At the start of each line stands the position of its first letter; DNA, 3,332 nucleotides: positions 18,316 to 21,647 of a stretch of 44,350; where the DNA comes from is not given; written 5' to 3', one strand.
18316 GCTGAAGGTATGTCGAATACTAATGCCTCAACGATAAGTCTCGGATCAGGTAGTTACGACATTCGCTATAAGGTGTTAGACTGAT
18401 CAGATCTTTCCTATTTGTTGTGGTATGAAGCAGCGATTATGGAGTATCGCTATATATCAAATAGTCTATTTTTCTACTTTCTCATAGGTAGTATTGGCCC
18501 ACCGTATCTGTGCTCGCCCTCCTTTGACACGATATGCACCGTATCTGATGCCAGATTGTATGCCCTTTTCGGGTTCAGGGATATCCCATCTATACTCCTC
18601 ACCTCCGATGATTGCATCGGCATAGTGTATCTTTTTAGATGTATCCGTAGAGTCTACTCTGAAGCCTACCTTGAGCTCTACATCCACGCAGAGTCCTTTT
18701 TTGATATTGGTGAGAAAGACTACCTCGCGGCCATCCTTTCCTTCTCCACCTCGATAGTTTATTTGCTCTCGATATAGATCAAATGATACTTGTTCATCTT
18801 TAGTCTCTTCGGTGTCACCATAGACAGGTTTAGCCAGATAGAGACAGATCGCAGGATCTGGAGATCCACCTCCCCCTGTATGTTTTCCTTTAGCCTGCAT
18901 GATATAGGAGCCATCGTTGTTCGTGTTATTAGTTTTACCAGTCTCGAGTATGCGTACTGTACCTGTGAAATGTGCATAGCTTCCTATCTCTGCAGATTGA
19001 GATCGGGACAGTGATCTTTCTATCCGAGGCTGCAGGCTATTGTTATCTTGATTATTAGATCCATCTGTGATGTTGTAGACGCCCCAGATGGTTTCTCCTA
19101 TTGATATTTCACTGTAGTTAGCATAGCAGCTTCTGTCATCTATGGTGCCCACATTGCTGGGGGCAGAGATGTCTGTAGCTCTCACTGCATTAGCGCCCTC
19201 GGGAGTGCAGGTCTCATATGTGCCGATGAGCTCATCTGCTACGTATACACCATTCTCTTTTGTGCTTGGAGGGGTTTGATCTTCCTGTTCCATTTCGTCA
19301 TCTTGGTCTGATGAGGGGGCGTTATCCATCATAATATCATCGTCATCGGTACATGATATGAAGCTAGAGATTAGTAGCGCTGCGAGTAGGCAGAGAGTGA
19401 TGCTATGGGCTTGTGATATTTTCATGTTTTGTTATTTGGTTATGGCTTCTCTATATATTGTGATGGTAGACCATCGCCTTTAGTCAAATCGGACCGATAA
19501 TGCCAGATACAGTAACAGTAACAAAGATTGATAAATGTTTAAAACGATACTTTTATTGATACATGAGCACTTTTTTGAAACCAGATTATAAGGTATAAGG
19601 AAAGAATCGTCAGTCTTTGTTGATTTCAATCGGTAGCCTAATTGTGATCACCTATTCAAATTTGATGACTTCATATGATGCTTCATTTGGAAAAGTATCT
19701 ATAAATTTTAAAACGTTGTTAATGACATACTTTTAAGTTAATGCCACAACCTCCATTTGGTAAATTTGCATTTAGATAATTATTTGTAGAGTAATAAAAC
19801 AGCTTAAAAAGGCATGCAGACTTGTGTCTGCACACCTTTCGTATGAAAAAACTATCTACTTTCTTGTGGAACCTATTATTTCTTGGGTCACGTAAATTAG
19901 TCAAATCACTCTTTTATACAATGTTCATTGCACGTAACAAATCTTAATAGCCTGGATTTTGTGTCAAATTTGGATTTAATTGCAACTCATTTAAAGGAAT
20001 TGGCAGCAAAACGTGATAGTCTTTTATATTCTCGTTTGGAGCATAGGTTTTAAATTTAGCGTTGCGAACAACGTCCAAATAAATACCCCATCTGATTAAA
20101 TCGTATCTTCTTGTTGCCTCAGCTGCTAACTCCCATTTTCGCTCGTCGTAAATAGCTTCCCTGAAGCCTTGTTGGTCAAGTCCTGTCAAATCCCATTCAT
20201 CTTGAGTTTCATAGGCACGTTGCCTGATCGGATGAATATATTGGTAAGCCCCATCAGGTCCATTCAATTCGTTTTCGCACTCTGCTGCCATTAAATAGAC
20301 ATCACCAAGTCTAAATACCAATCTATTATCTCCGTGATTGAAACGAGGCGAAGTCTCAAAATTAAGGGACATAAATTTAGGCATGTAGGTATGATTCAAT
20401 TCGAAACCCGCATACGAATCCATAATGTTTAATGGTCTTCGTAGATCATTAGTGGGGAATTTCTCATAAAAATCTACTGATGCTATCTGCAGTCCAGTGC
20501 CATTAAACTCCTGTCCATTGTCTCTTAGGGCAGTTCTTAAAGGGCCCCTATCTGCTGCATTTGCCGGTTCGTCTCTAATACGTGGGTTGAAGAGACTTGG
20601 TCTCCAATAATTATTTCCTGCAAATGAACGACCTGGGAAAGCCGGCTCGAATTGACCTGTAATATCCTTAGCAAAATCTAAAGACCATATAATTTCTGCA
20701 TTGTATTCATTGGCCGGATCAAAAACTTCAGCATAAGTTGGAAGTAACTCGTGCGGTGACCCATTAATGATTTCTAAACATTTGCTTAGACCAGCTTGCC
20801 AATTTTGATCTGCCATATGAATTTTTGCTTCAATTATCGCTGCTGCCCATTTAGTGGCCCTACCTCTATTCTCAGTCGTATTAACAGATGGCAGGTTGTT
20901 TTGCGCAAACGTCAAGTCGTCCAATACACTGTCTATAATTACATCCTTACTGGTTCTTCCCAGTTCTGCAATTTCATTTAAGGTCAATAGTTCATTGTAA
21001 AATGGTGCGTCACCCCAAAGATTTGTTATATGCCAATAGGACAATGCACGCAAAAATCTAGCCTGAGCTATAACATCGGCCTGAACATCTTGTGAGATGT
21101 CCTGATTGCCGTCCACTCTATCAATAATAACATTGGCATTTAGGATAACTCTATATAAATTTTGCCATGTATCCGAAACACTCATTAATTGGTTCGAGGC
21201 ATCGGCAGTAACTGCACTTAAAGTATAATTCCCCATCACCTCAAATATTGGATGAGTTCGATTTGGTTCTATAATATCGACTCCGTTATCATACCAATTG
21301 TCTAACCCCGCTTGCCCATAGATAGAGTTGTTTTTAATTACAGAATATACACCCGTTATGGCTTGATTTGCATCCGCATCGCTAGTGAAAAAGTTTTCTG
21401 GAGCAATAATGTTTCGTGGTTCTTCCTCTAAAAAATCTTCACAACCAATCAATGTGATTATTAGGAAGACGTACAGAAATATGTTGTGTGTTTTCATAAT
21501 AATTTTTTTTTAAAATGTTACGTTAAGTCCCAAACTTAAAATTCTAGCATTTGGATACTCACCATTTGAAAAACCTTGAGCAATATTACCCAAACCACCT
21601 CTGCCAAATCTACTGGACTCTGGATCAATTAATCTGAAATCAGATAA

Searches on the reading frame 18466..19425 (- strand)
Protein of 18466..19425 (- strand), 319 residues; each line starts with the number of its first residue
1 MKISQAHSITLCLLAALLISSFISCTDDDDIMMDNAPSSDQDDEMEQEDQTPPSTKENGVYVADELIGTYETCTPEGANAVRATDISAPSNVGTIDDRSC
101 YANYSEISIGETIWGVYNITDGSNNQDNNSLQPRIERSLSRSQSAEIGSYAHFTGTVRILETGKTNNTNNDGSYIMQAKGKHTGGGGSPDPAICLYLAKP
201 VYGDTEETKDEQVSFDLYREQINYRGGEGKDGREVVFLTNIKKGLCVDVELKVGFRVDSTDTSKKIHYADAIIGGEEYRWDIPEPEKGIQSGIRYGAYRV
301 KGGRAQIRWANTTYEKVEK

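Call 4: search_protein_families(library=pfam, proteins=[window:18466-19425:-], max_evalue=0.01)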
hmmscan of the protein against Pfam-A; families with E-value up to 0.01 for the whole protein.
window:18466-19425:- (319 aa): 1 family
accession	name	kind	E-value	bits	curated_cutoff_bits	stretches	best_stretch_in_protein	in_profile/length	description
PF22826.3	PL28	-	5.5e-115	383.5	27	1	64-318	4-257/257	PL28 ulvan lyases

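Call 7: search_solved_structures(query=window:18466-19425:-, show_alignments=1)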
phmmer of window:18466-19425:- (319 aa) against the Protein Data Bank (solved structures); distinct sequences matched with E-value up to 0.001: 2.
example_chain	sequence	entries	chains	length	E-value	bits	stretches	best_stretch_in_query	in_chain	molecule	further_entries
6d2c_A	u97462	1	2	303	3.9e-109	368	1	40-318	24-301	Ulvan lyase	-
6d3u_A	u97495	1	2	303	2.2e-108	365.5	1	40-318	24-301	Ulvan lyase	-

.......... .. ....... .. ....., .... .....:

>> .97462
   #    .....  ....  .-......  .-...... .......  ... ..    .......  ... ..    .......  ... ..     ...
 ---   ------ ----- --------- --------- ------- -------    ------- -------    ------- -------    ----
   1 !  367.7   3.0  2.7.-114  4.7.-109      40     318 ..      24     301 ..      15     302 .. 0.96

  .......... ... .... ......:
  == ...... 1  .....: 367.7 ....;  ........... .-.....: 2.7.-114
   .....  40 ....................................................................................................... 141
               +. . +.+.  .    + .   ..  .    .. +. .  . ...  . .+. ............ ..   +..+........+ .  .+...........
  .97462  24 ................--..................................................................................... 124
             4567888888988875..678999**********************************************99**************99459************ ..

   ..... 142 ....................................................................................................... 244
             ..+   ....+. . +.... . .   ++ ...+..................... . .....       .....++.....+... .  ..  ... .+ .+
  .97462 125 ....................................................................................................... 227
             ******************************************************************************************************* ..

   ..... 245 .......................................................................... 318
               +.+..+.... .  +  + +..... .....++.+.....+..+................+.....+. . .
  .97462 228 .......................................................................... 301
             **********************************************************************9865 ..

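Call 12: search_protein_families(library=ncbifam, proteins=[window:18466-19425:-], max_evalue=0.01)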
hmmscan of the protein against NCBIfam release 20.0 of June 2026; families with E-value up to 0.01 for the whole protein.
window:18466-19425:- (319 aa): 0 families

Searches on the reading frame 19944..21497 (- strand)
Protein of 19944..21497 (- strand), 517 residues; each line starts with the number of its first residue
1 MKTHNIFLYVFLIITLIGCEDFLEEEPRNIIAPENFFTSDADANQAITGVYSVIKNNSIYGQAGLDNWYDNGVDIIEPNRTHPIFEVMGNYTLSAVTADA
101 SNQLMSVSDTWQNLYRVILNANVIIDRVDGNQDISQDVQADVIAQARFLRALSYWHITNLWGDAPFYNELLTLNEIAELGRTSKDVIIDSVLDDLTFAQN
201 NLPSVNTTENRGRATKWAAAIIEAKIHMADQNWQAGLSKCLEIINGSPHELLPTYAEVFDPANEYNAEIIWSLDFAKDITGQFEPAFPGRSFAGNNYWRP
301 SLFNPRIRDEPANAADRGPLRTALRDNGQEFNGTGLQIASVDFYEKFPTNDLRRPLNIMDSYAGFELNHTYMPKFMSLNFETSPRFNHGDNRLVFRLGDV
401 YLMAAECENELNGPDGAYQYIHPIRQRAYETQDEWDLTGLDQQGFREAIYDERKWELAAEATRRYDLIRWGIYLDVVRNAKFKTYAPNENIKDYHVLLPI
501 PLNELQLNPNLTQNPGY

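Call 4: search_protein_families(library=pfam, proteins=[window:19944-21497:-], max_evalue=0.01)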
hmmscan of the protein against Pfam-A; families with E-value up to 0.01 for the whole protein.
window:19944-21497:- (517 aa): 3 families
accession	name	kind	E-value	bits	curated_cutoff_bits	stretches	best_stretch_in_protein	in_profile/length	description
PF07980.17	SusD_RagB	-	3.6e-35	122.5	23.1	1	371-517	134-297/297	SusD family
PF14322.12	SusD-like_3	-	9.7e-18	65.5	27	1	21-226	1-189/191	Starch-binding associating with outer membrane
PF12771.13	SusD-like_2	-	1.4e-07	31.2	27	1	108-204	58-151/415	Starch-binding associating with outer membrane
